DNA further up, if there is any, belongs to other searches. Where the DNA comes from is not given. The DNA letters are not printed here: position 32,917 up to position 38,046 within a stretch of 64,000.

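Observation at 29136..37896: PspA - YqiJ/NfeD - flotillin operon extended by a 1609-aa AAA_5-type multi-domain protein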

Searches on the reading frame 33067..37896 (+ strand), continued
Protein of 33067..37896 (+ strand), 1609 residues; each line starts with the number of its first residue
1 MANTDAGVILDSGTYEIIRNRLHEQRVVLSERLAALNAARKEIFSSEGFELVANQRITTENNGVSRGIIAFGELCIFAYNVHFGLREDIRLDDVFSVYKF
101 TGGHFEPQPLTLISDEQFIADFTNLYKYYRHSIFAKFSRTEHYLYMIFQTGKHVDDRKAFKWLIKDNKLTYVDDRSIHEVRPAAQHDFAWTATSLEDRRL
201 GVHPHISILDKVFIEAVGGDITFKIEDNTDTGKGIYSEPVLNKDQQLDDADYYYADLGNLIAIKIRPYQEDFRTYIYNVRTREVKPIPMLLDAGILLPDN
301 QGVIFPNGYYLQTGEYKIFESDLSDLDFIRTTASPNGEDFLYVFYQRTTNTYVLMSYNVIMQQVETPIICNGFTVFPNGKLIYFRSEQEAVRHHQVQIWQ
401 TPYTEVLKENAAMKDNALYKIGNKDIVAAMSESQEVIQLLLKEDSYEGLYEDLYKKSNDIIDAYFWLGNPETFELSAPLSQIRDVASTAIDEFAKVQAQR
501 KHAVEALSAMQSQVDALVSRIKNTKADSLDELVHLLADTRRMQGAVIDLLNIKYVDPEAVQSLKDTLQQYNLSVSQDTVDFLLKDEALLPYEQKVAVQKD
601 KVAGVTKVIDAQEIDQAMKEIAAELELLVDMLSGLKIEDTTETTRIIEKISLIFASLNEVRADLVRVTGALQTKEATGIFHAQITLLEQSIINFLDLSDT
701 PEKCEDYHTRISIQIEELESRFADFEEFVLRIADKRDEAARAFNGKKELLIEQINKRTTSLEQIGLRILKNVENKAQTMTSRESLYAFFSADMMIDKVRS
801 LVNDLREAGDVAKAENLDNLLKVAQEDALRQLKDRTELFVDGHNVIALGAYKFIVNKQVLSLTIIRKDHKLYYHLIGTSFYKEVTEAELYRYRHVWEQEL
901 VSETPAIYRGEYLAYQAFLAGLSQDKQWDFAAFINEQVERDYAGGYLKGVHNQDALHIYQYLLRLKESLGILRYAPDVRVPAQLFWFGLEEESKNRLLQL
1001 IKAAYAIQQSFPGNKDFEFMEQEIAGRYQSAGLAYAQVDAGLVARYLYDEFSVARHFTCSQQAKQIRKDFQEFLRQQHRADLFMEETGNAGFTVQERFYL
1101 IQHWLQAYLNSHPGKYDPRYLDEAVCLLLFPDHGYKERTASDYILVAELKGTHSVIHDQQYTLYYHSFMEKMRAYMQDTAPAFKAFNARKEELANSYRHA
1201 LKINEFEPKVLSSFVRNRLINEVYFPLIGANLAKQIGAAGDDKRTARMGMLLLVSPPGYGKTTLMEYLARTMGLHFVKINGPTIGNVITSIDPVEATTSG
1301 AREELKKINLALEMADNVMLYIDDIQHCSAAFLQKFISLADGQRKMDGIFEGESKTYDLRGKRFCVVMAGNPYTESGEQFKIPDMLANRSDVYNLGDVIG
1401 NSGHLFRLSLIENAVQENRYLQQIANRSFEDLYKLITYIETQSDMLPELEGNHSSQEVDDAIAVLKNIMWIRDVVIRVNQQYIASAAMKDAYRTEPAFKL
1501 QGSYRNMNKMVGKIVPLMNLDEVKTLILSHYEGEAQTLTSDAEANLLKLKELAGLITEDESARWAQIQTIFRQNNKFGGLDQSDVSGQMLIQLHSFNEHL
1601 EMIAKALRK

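Call 16: find_encoding_contigs(protein=P0001, flank=10000, max_places=3)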
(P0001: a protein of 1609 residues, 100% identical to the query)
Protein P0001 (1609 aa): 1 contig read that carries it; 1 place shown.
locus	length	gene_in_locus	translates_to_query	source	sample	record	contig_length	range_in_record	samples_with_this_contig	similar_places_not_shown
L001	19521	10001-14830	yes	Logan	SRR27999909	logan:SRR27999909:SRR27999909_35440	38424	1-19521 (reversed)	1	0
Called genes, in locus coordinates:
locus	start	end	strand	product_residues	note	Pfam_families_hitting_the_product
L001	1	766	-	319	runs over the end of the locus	PF09925:DUF2157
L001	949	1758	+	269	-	PF02498:Bro-N (weak)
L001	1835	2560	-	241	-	PF05721:PhyH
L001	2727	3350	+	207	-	-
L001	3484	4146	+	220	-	-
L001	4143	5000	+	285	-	-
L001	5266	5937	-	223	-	PF12844:HTH_19, PF01381:HTH_3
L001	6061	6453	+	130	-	PF10722:YbjN, PF22550:CesT_Tir_1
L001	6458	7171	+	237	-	PF04012:PspA_IM30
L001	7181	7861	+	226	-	-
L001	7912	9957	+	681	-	-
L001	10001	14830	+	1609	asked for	PF12458:DUF3686, PF25472:DUF7902, PF00004:AAA, PF07728:AAA_5 (weak)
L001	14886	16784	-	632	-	PF02463:SMC_N (weak), PF13175:AAA_15, PF13476:AAA_23 (weak), PF13304:AAA_21, PF20469:OLD-like_TOPRIM (weak)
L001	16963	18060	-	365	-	-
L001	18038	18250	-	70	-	-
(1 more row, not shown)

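Call 18: find_related_loci(query=A1, collection=genome_contigs, flank=10000)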
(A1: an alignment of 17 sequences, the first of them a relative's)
Query A1 (1609 aa) in genome_contigs; peptide patterns used: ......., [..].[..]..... (x = any residue, [..] = any of these).
598 stretches matched a pattern (row limit reached: there are more); 479 encode a relative of the query (tblastn E <= 1e-3); the best 80 are kept; 80 distinct loci.
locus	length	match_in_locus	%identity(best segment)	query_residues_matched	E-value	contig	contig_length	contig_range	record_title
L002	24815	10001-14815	74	3-1609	0e+0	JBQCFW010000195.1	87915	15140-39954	MAG: Agriterribacter sp. isolate bin204 k141_5558827, whole genome shotgun sequence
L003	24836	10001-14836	73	1-1609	0e+0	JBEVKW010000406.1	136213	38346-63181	MAG: Chitinophagaceae bacterium isolate T4R1UO_autometa_bin_0002 T4R1UO_autometa_bin_0002_k133_1901334, whole genome sho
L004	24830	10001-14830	71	1-1608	0e+0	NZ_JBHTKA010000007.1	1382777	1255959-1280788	Ohtaekwangia kribbensis strain CCUG 58938 GCM70027483_11, whole genome shotgun sequence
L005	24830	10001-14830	71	1-1608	0e+0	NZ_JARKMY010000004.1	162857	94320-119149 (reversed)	Chryseolinea sp. H1M3-3 velvet_auto_127_4, whole genome shotgun sequence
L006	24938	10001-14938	69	8-1609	0e+0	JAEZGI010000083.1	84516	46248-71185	MAG: Bacteroidetes bacterium isolate OH_CBrB_90 k127_2356236, whole genome shotgun sequence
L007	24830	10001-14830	70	1-1608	0e+0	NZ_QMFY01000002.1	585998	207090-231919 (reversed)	Pseudochryseolinea flava strain SDU1-6 Scaffold2_1, whole genome shotgun sequence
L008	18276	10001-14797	70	10-1607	0e+0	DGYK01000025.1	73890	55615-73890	MAG TPA_asm: Flammeovirgaceae bacterium UBA5008 UBA5008_contig_335, whole genome shotgun sequence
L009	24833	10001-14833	70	1-1609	0e+0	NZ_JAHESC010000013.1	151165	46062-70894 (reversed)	Dawidia soli strain PWU37 NODE_13_length_151165_cov_9.738934, whole genome shotgun sequence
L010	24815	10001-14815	71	1-1609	0e+0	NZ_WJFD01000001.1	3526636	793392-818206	Chitinophaga sp. SYP-B3965 NODE_1, whole genome shotgun sequence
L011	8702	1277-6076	65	7-1607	0e+0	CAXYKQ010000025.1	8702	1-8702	MAG: uncultured Edaphocola sp. isolate SP166_1_metabat2_genome_mining.33_sub genome assembly, contig: Genome254_k127_667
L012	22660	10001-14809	63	8-1608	0e+0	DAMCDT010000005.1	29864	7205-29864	MAG TPA_asm: Tannerellaceae bacterium isolate CTOTU49649 NODE_98_length_29864_cov_4.264350, whole genome shotgun sequenc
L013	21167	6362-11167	61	10-1609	0e+0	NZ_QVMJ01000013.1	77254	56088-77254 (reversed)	Bacteroides sp. 519 scaffold13_size77254, whole genome shotgun sequence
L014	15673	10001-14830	61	1-1608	0e+0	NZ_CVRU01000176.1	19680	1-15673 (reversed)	Dysgonomonas sp. HGC4, whole genome shotgun sequence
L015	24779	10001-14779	62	10-1600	0e+0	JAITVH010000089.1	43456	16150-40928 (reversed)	MAG: Prevotella sp. isolate TD116_bin30 k119_398742, whole genome shotgun sequence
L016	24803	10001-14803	62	10-1608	0e+0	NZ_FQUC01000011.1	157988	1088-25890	Dysgonomonas macrotermitis strain DSM 27370, whole genome shotgun sequence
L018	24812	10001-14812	61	9-1609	0e+0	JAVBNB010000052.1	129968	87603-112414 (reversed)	MAG: Tannerella sp. isolate EPI_MAG_00067 c_000005066312, whole genome shotgun sequence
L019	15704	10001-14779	61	19-1609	0e+0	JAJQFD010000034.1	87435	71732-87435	MAG: Bacteroides sp. isolate MO.1_1 NODE_43_length_87435_cov_19.772557, whole genome shotgun sequence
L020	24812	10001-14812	62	8-1609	0e+0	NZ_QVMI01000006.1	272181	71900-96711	Bacteroides sp. 51 scaffold6_size272181, whole genome shotgun sequence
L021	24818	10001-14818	61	10-1609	0e+0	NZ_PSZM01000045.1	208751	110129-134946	Apibacter adventoris strain wkB301 ctg7180000001118, whole genome shotgun sequence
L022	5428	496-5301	61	10-1609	0e+0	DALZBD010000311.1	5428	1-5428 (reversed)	MAG TPA_asm: Bacteroides sp. isolate CTOTU47028 NODE_1417_length_5428_cov_5.061790, whole genome shotgun sequence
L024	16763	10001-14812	61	9-1609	0e+0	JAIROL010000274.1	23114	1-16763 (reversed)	MAG: Tannerella sp. isolate Cd354_bin75 k119_944421, whole genome shotgun sequence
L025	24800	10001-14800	72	10-1609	0e+0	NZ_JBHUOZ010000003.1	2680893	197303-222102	Terrimonas rubra strain KCTC 23299 velvet_auto_83_3, whole genome shotgun sequence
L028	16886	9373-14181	60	10-1609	0e+0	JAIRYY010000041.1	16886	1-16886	MAG: Tannerella sp. isolate Gsp477_bin67 k119_6784919, whole genome shotgun sequence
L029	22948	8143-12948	59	10-1609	0e+0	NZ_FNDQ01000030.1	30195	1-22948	Myroides phaeus strain DSM 23313, whole genome shotgun sequence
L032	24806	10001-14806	60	10-1609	0e+0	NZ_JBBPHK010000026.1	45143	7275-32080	Myroides odoratimimus strain EB1487 NODE_26_length_45143_cov_217.783690, whole genome shotgun sequence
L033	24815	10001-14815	59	3-1609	0e+0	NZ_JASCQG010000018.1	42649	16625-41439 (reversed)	Empedobacter sedimenti strain DT-LB-19 DL19_scaffold18, whole genome shotgun sequence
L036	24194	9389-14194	59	10-1609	0e+0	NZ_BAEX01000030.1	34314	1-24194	Myroides injenensis M09-0166, whole genome shotgun sequence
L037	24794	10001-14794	60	10-1609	0e+0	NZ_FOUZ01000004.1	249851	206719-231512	Algoriella xinjiangensis strain XJ109, whole genome shotgun sequence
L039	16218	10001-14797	58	10-1609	0e+0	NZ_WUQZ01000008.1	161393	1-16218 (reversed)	Sphingobacterium composti Ten et al. 2007 non Yoo et al. 2007 strain KCTC 12578 scaffold_8, whole genome shotgun sequenc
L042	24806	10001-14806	61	10-1609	0e+0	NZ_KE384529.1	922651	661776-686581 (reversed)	Dysgonomonas capnocytophagoides DSM 22835 K322DRAFT_scaffold00001.1, whole genome shotgun sequence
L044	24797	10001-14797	58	10-1609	0e+0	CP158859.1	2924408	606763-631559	Paenimyroides tangerinum strain FLA6 chromosome, complete genome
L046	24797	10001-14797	59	10-1609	0e+0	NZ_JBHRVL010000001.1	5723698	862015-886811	Sphingobacterium zeae strain CCM 8652 tig00000652, whole genome shotgun sequence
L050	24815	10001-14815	59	3-1609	0e+0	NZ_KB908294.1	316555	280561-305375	Empedobacter brevis NBRC 14943 = ATCC 43319 H277DRAFT_scaffold00004.4, whole genome shotgun sequence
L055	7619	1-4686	59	46-1609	0e+0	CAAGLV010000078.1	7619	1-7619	MAG TPA_asm: Flavobacteriales bacterium, isolate HGM07009, WGS project CAAGLV010000000 data, contig: SRS476833_13_k119_1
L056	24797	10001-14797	59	10-1609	0e+0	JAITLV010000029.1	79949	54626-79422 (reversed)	MAG: Sphingobacterium sp. isolate Pcu381_bin30 k119_95623, whole genome shotgun sequence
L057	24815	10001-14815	58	3-1609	0e+0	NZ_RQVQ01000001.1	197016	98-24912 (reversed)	Paenimyroides tangerinum strain YIM 102701-2 Scaffold1, whole genome shotgun sequence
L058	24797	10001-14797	59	10-1609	0e+0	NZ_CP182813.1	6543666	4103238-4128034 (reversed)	Sphingobacterium detergens strain MGMM185 chromosome, complete genome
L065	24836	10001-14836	72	1-1609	0e+0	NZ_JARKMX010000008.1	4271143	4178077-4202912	Paraflavitalea pollutisoli strain H1-2-19X velvet_auto_105_8, whole genome shotgun sequence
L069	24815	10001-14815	58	4-1609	0e+0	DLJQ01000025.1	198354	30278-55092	MAG TPA_asm: Flavobacteriales bacterium UBA7612 UBA7612_contig_143, whole genome shotgun sequence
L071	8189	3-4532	61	103-1609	0e+0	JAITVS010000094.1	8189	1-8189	MAG: Tannerella sp. isolate TD116_bin54 k119_650562, whole genome shotgun sequence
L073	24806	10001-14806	60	10-1609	0e+0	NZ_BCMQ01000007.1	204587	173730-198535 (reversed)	Myroides odoratimimus strain CCUG 39352, whole genome shotgun sequence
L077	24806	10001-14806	73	9-1609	0e+0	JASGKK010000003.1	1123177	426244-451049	MAG: Chitinophagaceae bacterium isolate 5N583 JMF-2111-06-0005.ont.bin.583_2, whole genome shotgun sequence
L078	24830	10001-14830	60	1-1609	0e+0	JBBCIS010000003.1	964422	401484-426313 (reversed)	MAG: bacterium isolate MAG_CPA_04 P10A_000000016257, whole genome shotgun sequence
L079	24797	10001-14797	59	10-1609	0e+0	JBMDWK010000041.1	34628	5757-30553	MAG: Sphingobacterium sp. isolate ContRs1_17 ContRs1_contig41, whole genome shotgun sequence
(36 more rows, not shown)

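Call 28: search_protein_families(library=padloc, proteins=[window:33067-37896:+], max_evalue=0.001)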
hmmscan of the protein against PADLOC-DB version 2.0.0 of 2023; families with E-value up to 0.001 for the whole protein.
window:33067-37896:+ (1609 aa): 0 families
